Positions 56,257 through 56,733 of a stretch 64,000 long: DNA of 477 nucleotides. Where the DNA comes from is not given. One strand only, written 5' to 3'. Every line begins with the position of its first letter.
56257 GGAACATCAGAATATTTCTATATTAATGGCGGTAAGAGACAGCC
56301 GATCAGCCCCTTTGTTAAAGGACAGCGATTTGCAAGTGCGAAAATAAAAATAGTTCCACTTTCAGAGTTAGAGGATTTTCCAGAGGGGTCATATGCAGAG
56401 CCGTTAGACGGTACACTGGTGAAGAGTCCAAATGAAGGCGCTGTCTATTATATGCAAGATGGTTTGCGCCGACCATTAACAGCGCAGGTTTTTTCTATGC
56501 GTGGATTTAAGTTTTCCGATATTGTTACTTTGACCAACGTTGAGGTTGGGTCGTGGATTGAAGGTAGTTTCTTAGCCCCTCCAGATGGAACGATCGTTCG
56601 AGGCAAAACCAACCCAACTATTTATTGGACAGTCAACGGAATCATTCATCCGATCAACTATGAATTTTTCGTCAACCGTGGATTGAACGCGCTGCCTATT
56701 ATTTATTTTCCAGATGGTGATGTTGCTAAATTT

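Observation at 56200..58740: Shared ~57 aa repeat module on an S8 subtilase and the adjacent 628 aa secreted protein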

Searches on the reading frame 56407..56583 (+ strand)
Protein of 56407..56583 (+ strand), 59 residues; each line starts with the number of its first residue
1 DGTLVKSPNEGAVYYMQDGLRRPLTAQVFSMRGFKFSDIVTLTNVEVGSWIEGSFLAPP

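Call 17: search_solved_structures(query=A2, max_evalue=10, show_alignments=5)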
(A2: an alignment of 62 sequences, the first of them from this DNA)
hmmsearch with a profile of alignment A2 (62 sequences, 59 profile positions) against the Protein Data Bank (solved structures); distinct sequences matched with E-value up to 10: 11.
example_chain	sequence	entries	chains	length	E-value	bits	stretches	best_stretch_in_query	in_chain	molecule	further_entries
4kk7_A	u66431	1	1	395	0.00012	25.4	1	4-57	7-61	ESX-1 secretion system protein eccB1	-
3x3m_A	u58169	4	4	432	0.00017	25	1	4-57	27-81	ESX-1 secretion system protein EccB1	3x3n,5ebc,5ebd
6sgy_A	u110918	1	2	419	0.36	14.4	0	10-58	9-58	ESX-3 secretion system protein EccB3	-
6lar_A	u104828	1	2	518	0.44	14.1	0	9-58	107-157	ESX-3 secretion system ATPase EccB3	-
3tqv_A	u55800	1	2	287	0.69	13.5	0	13-48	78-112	Nicotinate-nucleotide pyrophosphorylase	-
9esi_p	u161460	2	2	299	1.1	12.8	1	11-52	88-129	Protein saf4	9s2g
4uer_F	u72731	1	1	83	1.2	12.7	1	1-40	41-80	EIF1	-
9grx_U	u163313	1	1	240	1.3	12.5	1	3-33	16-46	NAD(P)H-quinone oxidoreductase subunit U, chloroplastic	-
6gsn_m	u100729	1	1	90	1.4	12.5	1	1-40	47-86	Eukaryotic translation initiation factor eIF-1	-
6gsm_m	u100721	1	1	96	1.6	12.3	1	1-40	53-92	Eukaryotic translation initiation factor eIF-1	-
3oyo_A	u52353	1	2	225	1.6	12.3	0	5-26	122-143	hemopexin fold protein CP4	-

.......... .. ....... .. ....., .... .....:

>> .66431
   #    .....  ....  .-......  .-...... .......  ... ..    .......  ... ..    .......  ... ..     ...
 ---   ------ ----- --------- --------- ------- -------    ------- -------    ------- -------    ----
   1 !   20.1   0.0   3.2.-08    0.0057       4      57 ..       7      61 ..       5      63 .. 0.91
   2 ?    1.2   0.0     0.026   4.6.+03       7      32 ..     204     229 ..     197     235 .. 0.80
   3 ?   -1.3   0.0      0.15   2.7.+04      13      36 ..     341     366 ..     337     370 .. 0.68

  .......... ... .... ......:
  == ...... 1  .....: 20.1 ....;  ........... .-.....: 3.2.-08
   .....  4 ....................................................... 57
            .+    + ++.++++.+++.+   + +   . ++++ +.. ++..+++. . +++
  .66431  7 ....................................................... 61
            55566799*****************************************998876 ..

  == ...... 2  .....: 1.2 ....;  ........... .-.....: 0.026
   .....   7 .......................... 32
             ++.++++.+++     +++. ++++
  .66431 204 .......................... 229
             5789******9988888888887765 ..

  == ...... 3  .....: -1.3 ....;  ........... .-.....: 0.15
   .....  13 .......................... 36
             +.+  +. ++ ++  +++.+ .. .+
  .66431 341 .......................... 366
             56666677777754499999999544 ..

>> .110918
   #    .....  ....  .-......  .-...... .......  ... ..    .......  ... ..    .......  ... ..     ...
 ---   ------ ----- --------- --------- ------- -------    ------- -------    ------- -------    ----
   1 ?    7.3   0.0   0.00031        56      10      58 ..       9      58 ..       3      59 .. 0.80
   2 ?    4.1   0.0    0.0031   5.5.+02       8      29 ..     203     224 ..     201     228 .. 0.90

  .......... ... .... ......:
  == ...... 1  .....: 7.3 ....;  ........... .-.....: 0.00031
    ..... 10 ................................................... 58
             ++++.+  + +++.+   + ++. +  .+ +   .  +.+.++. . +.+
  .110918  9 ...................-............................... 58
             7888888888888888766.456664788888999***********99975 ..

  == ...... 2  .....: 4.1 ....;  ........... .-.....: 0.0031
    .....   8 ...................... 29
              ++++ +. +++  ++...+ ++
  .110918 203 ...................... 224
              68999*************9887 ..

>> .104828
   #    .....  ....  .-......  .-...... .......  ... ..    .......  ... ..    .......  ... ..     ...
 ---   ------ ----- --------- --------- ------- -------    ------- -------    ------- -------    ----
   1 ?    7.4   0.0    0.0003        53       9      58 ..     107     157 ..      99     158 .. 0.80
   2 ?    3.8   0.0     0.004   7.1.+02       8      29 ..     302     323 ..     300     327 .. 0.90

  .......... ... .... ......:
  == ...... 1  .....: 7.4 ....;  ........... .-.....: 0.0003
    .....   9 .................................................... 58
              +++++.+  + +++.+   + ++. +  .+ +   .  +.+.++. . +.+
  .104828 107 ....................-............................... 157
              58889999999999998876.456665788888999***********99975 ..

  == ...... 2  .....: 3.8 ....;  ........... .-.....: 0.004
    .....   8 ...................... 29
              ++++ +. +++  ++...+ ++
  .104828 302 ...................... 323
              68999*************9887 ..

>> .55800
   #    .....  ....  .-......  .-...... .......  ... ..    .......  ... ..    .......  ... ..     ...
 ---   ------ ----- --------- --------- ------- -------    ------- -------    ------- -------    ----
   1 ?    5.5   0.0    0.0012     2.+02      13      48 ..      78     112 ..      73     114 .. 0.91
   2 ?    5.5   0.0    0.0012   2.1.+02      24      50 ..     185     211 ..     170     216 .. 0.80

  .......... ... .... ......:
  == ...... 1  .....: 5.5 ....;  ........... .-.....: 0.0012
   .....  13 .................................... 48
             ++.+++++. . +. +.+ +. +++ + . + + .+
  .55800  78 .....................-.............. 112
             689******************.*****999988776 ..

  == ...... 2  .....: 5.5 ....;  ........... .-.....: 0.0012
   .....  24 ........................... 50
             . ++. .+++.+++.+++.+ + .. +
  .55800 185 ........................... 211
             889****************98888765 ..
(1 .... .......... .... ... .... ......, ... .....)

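Call 24: find_homologous_proteins(query=A2, max_evalue=0.001)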
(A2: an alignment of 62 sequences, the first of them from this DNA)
Query A2 (62 sequences) (59 aa, profile of the alignment): 1 proteins with E <= 0.001 among 32 candidates.
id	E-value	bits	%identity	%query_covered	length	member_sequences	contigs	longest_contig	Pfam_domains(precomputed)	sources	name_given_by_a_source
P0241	2.4e-14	71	86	49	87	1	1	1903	-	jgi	jgi:hypothetical protein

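Call 33: search_protein_representatives(alignment_id=A2)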
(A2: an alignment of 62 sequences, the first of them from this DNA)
Query: 62 sequences, 59 profile positions. Proteins with E-value up to 0.001 (for the whole library): 5219; up to 1e-10: 2001; up to 1e-30: 181. The best 150 are listed.
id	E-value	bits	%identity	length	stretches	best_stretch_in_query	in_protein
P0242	1.4e-148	499.3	-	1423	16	1-57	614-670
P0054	3.0e-122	415.0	-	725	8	1-59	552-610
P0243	8.0e-106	362.4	-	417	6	1-59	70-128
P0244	2.6e-95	328.7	-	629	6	1-59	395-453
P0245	2.8e-91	315.8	-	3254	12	1-55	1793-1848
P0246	4.4e-88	305.6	-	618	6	1-59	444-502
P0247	6.3e-88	305.0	-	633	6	1-58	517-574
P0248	1.1e-86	301.1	-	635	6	1-58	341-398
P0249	2.0e-79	277.8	-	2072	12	1-55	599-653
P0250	2.7e-78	274.2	-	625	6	1-58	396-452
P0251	1.6e-75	265.3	-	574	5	1-58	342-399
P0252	1.6e-73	258.9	-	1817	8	1-56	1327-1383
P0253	1.6e-72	255.7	-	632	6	1-59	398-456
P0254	3.1e-72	254.8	-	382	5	1-58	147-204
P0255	9.9e-70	246.8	-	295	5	1-57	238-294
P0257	1.2e-64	230.5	-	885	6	1-56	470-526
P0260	1.9e-62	223.5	-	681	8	1-53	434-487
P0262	4.0e-60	216.0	-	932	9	1-56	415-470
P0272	4.0e-54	196.8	-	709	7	1-57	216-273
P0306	2.0e-43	162.5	-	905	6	2-58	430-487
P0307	1.5e-42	159.7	-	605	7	1-56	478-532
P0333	5.4e-37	141.9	-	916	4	1-57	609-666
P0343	2.4e-35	136.6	-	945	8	1-57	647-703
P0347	5.3e-35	135.6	-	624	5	2-57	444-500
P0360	7.7e-34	131.8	-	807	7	1-58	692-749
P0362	1.0e-33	131.5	-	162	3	5-56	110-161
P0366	2.0e-33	130.5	-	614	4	1-54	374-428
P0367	2.1e-33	130.5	-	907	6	1-56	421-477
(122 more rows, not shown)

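Call 36: search_protein_families(library=pfam, alignment_id=A3, max_evalue=0.0001)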
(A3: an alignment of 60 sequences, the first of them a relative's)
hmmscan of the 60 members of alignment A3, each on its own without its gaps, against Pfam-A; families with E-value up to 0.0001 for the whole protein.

A. member 1, P0257 (885 aa): 2 families
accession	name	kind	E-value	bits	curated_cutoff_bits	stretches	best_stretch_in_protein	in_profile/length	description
PF08310.17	LGFP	-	2.2e-20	73.2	22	2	356-411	1-51/53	LGFP repeat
PF01551.29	Peptidase_M23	-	1.4e-09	38.4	28.7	1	114-203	2-88/96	Peptidase family M23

B. families by the number of members that match (of 60 scanned): 32 families (the first 25 are shown)
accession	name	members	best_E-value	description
PF08486.15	SpoIID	23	5.4e-18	Stage II sporulation protein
PF01510.30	Amidase_2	20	1.9e-18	N-acetylmuramoyl-L-alanine amidase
PF16158.11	N_BRCA1_IG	4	1e-18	Ig-like domain from next to BRCA1 gene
PF01551.29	Peptidase_M23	4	2.3e-17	Peptidase family M23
PF05108.18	T7SS_ESX1_EccB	4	8.8e-17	Type VII secretion system ESX-1, transport TM domain B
PF07691.17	PA14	2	1.4e-50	PA14 domain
PF00801.26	PKD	2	8.4e-21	PKD domain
PF18911.6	PKD_4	2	2.9e-18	PKD domain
PF01832.25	Glucosaminidase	2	1.5e-14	Mannosyl-glycoprotein endo-beta-N-acetylglucosaminidase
PF00963.24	Cohesin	2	9.3e-13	Cohesin domain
PF18884.5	TSP3_bac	2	2.6e-07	Bacterial TSP3 repeat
PF19190.6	BACON_2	2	2.2e-06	Viral BACON domain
PF10528.15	GLEYA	2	5.5e-06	GLEYA domain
PF00041.27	fn3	2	1.7e-05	Fibronectin type III domain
PF03808.19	Glyco_tran_WecG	1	1.8e-47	Glycosyl transferase WecG/TagA/CpsF family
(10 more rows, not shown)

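Call 57: search_protein_families(library=pfam, proteins=[P0367, P0360, P0262, P0347, P0366, P0260, P0307, P0333, P0306, P0343], max_evalue=0.001)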
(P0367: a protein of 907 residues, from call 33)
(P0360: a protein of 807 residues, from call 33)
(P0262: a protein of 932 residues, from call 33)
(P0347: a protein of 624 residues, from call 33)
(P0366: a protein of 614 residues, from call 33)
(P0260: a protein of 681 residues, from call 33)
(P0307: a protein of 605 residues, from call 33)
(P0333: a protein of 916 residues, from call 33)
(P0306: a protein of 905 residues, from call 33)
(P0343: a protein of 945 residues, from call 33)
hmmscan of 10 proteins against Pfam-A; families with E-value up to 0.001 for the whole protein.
P0367 (907 aa): 2 families
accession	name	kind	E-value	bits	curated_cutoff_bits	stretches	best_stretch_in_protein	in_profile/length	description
PF01510.30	Amidase_2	-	2e-15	57.7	26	1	55-218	3-130/131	N-acetylmuramoyl-L-alanine amidase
PF08486.15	SpoIID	-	7.8e-15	55.7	23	1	722-815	3-97/97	Stage II sporulation protein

P0360 (807 aa): 1 family
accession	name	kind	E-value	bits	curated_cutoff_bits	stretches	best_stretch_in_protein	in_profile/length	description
PF01510.30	Amidase_2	-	1.6e-14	54.8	26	1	346-501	3-131/131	N-acetylmuramoyl-L-alanine amidase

P0262 (932 aa): 3 families
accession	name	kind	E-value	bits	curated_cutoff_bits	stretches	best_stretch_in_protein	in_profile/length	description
PF01832.25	Glucosaminidase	-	1.5e-14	55.2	30.2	1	68-179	2-121/123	Mannosyl-glycoprotein endo-beta-N-acetylglucosaminidase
PF16158.11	N_BRCA1_IG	-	1.3e-11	45.4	28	1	585-669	8-95/108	Ig-like domain from next to BRCA1 gene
PF10633.15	NPCBM_assoc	-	0.00035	21.1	24.4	0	587-613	3-29/78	NPCBM-associated, NEW3 domain of alpha-galactosidase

P0347 (624 aa): 4 families
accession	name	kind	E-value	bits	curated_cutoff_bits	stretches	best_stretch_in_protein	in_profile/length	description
PF05345.18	He_PIG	-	3.1e-35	120.9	24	3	233-315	4-96/96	Putative Ig domain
PF24908.1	Ig_SIBA-E_2nd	-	3.1e-06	27.8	27.8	0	268-305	41-78/117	Integrin beta-like protein A-E, second Ig-like domain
PF00082.27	Peptidase_S8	-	5.3e-05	23.1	21.8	1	1-37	241-277/288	Subtilase family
PF07495.19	Y_Y_Y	-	0.00014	22.1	26.6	0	279-314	27-64/65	Y_Y_Y domain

P0366 (614 aa): 1 family
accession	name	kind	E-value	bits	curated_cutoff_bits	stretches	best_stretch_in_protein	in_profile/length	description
PF08309.17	LVIVD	-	2e-05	24.3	20.2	0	139-169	10-41/42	LVIVD repeat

P0260 (681 aa): 1 family
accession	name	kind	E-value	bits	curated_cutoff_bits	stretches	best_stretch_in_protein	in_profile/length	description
PF00188.32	CAP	-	9e-23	81.8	21.1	1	59-178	1-117/117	Cysteine-rich secretory protein family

P0307 (605 aa): 2 families
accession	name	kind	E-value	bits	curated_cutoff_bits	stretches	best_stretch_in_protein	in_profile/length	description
PF05108.18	T7SS_ESX1_EccB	-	8.8e-12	44.9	27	0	328-412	159-246/474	Type VII secretion system ESX-1, transport TM domain B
PF19190.6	BACON_2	-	2.2e-06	28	25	1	58-112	2-56/94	Viral BACON domain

P0333 (916 aa): 1 family
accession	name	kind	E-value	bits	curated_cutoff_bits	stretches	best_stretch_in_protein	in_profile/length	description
PF18884.5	TSP3_bac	-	2.1e-05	24.7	25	0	870-890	1-21/22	Bacterial TSP3 repeat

P0306 (905 aa): 2 families
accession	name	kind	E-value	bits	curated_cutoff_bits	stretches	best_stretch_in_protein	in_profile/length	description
PF01510.30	Amidase_2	-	4.4e-15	56.6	26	1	70-228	2-130/131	N-acetylmuramoyl-L-alanine amidase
PF08486.15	SpoIID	-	1.1e-13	52.1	23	1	720-813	3-97/97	Stage II sporulation protein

P0343 (945 aa): 1 family
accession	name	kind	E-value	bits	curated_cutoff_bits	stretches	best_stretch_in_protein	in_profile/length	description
PF01510.30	Amidase_2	-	2.1e-12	48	26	1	197-349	4-131/131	N-acetylmuramoyl-L-alanine amidase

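Call 58: list_cluster_members(proteins=[P0242, P0245, P0257, P0262, P0260, P0307, P0367, P0347, P0272, P0362])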
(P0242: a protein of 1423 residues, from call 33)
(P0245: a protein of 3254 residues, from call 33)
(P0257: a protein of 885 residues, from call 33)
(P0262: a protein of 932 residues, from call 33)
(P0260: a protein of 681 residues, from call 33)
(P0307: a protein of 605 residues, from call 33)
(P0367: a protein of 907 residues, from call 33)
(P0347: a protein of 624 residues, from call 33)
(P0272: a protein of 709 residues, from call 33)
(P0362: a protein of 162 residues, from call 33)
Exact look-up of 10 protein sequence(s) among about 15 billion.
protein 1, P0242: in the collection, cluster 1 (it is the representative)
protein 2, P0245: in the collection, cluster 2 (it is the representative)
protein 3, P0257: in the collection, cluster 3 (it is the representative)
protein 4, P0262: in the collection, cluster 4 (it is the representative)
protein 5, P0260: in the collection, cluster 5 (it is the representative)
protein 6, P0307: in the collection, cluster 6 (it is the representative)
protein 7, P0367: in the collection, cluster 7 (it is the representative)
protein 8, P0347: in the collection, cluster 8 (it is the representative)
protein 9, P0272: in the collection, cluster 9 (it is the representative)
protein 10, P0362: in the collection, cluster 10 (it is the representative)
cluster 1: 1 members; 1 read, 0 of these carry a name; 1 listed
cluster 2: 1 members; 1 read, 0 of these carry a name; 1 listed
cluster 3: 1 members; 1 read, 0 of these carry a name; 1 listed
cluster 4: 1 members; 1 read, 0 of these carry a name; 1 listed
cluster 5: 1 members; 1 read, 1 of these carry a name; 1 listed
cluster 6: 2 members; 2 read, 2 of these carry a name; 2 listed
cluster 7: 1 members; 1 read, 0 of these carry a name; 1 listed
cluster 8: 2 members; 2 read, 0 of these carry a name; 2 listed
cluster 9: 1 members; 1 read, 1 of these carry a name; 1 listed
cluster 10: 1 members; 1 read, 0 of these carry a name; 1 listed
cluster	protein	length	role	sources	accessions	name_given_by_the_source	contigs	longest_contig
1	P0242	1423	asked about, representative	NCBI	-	-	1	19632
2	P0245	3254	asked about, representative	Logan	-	-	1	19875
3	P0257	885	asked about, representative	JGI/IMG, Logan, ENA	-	-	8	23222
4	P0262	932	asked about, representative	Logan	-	-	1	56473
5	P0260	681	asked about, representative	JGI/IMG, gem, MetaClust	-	\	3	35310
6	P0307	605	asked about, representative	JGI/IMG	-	hypothetical protein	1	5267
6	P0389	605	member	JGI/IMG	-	hypothetical protein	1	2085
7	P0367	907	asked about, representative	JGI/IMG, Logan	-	-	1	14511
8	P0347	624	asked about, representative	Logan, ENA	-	-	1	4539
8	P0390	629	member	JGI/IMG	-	-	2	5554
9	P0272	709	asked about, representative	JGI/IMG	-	peptidoglycan hydrolase-like amidase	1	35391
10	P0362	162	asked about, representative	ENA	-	-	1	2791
